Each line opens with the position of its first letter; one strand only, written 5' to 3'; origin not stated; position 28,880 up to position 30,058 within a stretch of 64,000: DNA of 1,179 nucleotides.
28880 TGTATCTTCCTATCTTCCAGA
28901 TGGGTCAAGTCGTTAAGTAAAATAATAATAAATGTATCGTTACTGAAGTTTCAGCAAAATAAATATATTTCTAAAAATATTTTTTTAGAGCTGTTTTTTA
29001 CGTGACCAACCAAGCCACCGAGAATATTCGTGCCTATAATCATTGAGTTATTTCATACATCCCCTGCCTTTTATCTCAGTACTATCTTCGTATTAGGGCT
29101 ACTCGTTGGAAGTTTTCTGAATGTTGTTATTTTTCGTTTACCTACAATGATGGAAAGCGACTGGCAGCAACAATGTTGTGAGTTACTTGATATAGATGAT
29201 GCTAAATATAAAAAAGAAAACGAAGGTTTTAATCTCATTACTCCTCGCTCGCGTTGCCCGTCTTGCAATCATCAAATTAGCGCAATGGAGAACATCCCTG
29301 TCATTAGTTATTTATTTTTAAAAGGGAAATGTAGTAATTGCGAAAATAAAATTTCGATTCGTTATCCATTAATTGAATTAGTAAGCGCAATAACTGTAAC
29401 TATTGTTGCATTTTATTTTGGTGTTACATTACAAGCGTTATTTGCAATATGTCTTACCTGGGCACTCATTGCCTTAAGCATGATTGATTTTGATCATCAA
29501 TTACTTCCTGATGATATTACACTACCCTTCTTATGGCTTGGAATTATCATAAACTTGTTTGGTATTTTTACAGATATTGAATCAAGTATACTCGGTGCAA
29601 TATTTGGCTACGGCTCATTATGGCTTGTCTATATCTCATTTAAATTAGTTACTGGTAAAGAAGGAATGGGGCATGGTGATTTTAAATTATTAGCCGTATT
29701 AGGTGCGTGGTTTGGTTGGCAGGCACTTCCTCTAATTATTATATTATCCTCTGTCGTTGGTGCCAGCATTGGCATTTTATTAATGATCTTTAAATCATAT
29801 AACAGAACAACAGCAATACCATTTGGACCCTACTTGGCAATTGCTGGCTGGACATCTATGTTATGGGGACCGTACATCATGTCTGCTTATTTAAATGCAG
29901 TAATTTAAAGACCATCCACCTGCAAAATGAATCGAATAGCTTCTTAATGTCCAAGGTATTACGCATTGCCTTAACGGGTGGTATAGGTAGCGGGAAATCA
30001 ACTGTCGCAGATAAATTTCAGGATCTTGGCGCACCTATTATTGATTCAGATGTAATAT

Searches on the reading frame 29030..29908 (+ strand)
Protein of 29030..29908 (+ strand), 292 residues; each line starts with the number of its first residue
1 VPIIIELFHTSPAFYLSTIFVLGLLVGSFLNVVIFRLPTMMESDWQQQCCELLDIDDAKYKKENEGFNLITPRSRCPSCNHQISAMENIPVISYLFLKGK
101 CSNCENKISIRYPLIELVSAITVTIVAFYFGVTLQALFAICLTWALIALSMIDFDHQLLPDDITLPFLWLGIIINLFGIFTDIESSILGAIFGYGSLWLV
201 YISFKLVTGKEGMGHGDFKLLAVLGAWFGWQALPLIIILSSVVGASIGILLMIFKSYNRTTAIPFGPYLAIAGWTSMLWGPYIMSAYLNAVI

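Call 29: search_protein_families(library=ncbifam, proteins=[window:29030-29908:+])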
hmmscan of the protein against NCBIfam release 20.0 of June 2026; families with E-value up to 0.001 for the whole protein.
window:29030-29908:+ (292 aa): 0 families

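Call 51: search_protein_families(library=pfam, proteins=[window:29030-29905:+], max_evalue=0.00001)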
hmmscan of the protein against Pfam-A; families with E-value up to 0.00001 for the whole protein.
window:29030-29905:+ (292 aa): 2 families
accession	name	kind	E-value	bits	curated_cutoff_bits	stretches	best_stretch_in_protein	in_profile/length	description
PF06750.18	A24_N_bact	-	1.8e-33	114.9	23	1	21-129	1-83/84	Bacterial Peptidase A24 N-terminal domain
PF01478.23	Peptidase_A24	-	4.9e-28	98.1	26.5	1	141-249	2-104/104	Type IV leader peptidase family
